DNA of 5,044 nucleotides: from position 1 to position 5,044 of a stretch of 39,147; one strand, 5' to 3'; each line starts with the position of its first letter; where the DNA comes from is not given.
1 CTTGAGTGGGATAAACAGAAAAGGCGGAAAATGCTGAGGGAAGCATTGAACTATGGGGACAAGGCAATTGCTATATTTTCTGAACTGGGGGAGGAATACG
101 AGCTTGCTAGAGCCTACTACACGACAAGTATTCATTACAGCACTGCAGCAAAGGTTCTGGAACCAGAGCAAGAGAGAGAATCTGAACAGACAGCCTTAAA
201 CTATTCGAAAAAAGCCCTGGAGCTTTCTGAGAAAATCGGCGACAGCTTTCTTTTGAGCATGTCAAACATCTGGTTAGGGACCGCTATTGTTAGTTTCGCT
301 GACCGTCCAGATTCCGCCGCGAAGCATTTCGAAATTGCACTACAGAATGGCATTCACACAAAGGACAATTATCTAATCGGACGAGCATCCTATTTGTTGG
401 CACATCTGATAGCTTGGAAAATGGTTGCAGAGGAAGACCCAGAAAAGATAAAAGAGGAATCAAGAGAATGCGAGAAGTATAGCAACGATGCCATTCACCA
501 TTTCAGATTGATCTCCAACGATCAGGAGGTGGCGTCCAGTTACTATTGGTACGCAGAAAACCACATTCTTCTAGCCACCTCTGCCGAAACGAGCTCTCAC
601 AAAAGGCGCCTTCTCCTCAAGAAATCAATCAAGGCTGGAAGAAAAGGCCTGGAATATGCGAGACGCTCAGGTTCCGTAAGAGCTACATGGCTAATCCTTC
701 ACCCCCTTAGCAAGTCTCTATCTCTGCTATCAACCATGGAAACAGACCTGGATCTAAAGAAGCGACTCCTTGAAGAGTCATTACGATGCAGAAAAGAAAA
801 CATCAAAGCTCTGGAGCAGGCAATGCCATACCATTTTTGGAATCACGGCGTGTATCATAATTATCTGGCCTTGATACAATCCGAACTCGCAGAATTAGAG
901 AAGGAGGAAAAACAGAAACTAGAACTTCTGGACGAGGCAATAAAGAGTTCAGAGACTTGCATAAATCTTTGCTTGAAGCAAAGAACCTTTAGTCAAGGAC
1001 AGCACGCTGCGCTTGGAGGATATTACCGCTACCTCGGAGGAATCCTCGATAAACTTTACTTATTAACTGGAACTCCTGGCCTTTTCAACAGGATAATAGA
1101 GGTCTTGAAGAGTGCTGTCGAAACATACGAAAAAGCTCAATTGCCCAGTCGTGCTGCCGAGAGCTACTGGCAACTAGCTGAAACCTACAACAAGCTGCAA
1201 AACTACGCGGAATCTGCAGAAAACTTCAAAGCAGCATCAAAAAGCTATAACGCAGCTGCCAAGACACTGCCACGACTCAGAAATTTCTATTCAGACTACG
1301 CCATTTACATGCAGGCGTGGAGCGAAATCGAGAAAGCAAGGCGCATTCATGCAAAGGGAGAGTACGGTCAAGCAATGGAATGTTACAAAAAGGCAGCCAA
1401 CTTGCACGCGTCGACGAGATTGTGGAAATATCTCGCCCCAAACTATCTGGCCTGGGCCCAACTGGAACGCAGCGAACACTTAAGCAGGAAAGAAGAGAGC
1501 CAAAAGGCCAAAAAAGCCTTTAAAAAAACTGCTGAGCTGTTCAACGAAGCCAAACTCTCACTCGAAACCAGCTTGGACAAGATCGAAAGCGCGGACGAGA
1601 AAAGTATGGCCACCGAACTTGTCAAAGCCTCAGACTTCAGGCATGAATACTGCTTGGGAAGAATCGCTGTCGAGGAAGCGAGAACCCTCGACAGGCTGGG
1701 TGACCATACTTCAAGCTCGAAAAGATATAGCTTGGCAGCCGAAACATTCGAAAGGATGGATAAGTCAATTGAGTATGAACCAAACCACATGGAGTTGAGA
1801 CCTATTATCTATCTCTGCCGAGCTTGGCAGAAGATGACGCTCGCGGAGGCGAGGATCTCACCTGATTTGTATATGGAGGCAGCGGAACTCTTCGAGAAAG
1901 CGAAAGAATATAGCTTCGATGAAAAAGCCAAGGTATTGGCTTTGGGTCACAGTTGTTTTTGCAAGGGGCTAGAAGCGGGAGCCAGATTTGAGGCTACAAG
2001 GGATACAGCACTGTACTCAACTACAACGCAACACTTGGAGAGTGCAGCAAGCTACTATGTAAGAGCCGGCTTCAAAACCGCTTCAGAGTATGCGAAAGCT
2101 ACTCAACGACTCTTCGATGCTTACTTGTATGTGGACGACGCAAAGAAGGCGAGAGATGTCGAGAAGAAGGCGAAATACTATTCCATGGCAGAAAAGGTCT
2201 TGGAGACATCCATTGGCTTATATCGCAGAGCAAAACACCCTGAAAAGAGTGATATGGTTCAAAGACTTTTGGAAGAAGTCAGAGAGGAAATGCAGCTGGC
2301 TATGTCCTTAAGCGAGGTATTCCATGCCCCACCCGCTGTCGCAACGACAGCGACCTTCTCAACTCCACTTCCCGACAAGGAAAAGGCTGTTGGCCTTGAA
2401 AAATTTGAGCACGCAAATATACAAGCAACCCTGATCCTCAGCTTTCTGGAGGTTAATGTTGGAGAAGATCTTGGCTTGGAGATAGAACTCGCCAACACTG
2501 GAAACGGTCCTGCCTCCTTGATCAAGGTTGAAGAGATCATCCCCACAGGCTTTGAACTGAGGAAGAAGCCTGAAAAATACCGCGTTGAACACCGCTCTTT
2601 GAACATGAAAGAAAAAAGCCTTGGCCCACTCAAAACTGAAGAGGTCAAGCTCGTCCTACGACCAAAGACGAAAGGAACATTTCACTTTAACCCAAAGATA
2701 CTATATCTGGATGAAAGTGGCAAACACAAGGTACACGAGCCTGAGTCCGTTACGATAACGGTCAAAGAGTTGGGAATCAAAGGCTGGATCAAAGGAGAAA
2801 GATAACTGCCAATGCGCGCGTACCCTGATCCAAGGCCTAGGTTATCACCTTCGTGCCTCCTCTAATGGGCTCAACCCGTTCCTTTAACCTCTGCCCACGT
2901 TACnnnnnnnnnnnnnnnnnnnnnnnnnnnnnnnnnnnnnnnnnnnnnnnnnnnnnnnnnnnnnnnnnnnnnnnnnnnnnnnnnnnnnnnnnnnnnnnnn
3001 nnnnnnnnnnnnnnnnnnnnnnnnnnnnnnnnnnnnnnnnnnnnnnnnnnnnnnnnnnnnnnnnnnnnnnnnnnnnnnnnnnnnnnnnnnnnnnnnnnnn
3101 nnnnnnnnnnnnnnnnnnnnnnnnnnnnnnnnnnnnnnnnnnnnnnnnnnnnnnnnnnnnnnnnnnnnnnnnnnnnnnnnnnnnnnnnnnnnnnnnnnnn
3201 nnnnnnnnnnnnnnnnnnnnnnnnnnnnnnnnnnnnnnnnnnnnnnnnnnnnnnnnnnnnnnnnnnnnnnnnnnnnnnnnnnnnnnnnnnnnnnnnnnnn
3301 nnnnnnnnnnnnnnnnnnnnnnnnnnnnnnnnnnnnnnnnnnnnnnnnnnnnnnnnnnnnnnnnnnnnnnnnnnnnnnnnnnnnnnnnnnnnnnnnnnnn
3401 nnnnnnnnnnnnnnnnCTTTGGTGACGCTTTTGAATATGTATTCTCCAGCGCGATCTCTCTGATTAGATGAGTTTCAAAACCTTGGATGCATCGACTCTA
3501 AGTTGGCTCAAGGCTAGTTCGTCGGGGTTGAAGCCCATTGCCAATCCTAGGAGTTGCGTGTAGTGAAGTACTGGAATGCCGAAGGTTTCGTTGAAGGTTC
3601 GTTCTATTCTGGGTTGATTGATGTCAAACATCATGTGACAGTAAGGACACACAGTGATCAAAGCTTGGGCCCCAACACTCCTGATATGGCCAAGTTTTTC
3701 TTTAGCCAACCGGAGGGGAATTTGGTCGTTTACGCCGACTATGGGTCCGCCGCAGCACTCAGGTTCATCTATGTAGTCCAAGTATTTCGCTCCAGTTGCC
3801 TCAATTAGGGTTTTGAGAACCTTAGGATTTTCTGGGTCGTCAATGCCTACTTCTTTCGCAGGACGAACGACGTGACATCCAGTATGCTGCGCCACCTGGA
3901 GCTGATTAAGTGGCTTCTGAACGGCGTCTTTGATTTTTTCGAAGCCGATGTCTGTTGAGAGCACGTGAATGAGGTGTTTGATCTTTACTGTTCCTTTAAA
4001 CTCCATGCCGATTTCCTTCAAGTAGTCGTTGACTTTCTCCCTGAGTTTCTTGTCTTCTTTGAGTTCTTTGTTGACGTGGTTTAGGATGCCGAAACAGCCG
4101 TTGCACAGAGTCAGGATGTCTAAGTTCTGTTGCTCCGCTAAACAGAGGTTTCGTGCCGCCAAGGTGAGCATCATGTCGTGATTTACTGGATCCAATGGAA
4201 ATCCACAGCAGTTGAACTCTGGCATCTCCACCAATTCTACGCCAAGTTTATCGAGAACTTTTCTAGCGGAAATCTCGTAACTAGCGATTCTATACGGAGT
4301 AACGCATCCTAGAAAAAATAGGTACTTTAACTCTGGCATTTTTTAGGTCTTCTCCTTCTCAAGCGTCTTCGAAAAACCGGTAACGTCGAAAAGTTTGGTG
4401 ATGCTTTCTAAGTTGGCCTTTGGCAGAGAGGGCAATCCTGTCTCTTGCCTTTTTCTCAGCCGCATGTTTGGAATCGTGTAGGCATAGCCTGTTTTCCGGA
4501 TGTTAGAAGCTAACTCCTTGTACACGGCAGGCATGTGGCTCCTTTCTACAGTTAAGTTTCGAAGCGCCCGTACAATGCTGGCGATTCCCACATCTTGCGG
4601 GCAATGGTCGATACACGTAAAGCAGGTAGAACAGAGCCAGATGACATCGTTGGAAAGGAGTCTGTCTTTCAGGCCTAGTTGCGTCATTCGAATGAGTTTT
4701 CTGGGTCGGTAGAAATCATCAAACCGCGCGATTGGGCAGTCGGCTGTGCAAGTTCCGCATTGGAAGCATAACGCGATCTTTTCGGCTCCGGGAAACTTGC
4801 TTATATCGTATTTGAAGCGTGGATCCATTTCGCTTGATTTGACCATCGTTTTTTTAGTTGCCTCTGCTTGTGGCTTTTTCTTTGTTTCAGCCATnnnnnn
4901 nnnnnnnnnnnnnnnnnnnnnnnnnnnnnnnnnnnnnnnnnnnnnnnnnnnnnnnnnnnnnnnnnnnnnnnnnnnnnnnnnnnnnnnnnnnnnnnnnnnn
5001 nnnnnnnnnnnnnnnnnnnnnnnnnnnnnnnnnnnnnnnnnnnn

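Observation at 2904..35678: Extreme concentration of HdrA/MvhD modules: seven HdrA flavin modules and six MvhD domains, but only two HdrBC pairs, in about 33 kb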

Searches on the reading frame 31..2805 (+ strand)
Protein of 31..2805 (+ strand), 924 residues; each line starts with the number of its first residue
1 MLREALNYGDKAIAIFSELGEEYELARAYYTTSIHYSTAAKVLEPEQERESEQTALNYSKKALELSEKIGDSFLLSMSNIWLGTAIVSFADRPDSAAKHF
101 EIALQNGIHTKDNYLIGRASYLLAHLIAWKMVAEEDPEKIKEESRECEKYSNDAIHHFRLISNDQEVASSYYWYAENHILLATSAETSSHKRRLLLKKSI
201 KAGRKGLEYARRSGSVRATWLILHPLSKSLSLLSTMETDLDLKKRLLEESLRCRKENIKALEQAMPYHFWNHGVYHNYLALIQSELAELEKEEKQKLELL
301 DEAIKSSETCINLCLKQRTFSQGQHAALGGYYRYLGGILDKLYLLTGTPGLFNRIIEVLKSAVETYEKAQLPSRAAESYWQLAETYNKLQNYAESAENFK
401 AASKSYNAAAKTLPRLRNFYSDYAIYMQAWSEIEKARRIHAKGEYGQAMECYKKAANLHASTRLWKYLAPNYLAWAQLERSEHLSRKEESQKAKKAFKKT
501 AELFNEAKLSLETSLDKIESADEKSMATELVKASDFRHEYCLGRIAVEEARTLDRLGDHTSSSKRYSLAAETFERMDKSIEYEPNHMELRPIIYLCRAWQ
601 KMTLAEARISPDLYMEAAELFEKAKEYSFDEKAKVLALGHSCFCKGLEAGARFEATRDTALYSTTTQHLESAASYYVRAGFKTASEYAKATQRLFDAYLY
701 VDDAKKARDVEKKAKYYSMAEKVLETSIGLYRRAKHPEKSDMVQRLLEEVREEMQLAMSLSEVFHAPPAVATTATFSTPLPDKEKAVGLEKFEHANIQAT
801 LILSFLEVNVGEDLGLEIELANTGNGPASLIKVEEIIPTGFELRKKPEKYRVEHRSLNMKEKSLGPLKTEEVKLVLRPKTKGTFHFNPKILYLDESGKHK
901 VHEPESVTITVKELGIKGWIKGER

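Call 3: search_protein_families(library=pfam, proteins=[window:31-2805:+], max_evalue=0.001)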
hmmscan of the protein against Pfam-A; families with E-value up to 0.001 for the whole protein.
window:31-2805:+ (924 aa): 2 families
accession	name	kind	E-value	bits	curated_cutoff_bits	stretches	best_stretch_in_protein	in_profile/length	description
PF13424.12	TPR_12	-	8.5e-05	23.1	30.1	0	375-441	2-69/77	Tetratricopeptide repeat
PF05753.20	TRAP_beta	-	0.00083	19.2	22.4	0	810-892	33-108/178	Translocon-associated protein beta (TRAPB)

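Call 6: search_protein_families(library=ncbifam, proteins=[window:31-2805:+], max_evalue=0.00001)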
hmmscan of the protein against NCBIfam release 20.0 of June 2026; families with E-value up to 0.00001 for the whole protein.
window:31-2805:+ (924 aa): 0 families

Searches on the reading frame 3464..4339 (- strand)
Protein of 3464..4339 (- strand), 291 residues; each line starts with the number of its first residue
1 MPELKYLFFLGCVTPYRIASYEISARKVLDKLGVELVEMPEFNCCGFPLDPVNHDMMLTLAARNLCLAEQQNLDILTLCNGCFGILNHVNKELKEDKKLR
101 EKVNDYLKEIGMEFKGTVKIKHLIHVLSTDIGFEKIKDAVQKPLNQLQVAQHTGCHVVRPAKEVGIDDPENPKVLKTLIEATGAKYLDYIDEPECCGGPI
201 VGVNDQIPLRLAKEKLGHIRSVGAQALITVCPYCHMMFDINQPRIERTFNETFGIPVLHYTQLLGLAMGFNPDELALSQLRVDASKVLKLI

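Call 3: search_protein_families(library=pfam, proteins=[window:3464-4339:-], max_evalue=0.001)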
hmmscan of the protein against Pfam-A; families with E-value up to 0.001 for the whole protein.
window:3464-4339:- (291 aa): 1 family
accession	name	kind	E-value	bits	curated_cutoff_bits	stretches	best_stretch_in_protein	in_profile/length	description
PF02754.22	CCG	-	2.2e-31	108.2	20.6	2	149-239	1-85/85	Cysteine-rich domain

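Call 6: search_protein_families(library=ncbifam, proteins=[window:3464-4339:-], max_evalue=0.00001)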
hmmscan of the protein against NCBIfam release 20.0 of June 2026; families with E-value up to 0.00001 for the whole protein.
window:3464-4339:- (291 aa): 7 families
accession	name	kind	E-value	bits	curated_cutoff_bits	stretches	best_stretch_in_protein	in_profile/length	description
TIGR03288.1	CoB_CoM_SS_B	equivalog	1.4e-94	316.6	345.15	1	5-289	1-288/290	CoB--CoM heterodisulfide reductase subunit B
NF042965.1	MFR_anch_SdhE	equivalog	5.4e-53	180.4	500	1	6-287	3-281/282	8-methylmenaquinol:fumarate reductase membrane anchor subunit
NF041780.1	hetero_SS_HdrB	equivalog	2.4e-39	135.4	450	1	2-276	2-289/304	ferredoxin:CoB-CoM heterodisulfide reductase subunit HdrB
NF045670.1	quin_L_LdhH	equivalog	1.9e-20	72.8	800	1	3-237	466-684/706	L-lactate dehydrogenase (quinone) large subunit LdhH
NF004898.0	PRK06259.1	equivalog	2.4e-19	69.3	385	1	5-237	263-462/488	fumarate reductase (CoM/CoB) subunit TfrB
NF008434.0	PRK11274.1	equivalog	3.9e-07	29.3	333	1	5-234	169-384/409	glycolate oxidase subunit GlcF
NF008369.0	PRK11168.1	equivalog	6.3e-07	28.6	278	1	6-236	169-378/401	anaerobic glycerol-3-phosphate dehydrogenase subunit C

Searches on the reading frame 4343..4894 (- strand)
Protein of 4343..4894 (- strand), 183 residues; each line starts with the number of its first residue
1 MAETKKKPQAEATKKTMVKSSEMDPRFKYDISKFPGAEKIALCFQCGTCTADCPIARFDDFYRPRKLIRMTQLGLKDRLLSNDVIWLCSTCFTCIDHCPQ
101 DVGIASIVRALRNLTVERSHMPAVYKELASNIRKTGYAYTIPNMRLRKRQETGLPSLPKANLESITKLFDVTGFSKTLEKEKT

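Call 3: search_protein_families(library=pfam, proteins=[window:4343-4894:-], max_evalue=0.001)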
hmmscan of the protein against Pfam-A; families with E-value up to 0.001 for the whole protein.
window:4343-4894:- (183 aa): 4 families
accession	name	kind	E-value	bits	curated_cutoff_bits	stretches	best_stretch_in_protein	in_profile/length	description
PF13183.11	Fer4_8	-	7.2e-11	42.9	27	1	42-102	4-68/68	4Fe-4S dicluster domain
PF13534.11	Fer4_17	-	5e-10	40.2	22.2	1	43-102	2-60/61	4Fe-4S dicluster domain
PF13187.11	Fer4_9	-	6e-09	36.2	27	1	43-101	2-50/52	4Fe-4S dicluster domain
PF13237.11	Fer4_10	-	6.9e-08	32.8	25.5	1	42-99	8-53/53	4Fe-4S dicluster domain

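Call 6: search_protein_families(library=ncbifam, proteins=[window:4343-4894:-], max_evalue=0.00001)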
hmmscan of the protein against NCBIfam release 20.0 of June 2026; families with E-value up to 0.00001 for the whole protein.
window:4343-4894:- (183 aa): 11 families
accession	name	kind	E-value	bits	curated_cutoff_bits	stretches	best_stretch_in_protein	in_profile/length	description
TIGR03290.1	CoB_CoM_SS_C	equivalog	7.8e-36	123.2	160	1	41-173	2-133/144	CoB--CoM heterodisulfide reductase subunit C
NF038018.1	qmoC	equivalog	3.8e-24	85.8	300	1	30-143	8-119/360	quinone-interacting membrane-bound oxidoreductase complex subunit QmoC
NF041890.1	hdrC_Methbact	equivalog_domain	1.1e-17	64.2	270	1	33-120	21-106/192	ferredoxin:CoB-CoM heterodisulfide reductase subunit HdrC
NF041779.1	hetero_SS_HdrC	equivalog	2.8e-17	62.8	350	1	40-136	30-127/198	ferredoxin:CoB-CoM heterodisulfide reductase subunit HdrC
NF008369.0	PRK11168.1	equivalog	8.2e-13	48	278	1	40-134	10-105/401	anaerobic glycerol-3-phosphate dehydrogenase subunit C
NF004898.0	PRK06259.1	equivalog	1.1e-10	40.7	385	1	30-137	123-238/488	fumarate reductase (CoM/CoB) subunit TfrB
NF009226.0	PRK12576.1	equivalog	2.7e-09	36.8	344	1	39-130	152-252/317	succinate dehydrogenase/fumarate reductase iron-sulfur subunit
TIGR03379.1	glycerol3P_GlpC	equivalog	2.8e-08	32.9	279.9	1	41-124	5-91/397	anaerobic glycerol-3-phosphate dehydrogenase subunit GlpC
TIGR00384.1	dhsB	subfamily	9.8e-08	31.7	88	1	24-111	123-221/222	succinate dehydrogenase and fumarate reductase iron-sulfur protein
NF004616.0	PRK05950.1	subfamily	1.3e-07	31.1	228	1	38-119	144-237/238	succinate dehydrogenase iron-sulfur subunit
NF045663.1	diclust_near_Sec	equivalog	1.1e-06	27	530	1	43-129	306-396/759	pyridine nucleotide-disulfide oxidoreductase/dicluster-binding protein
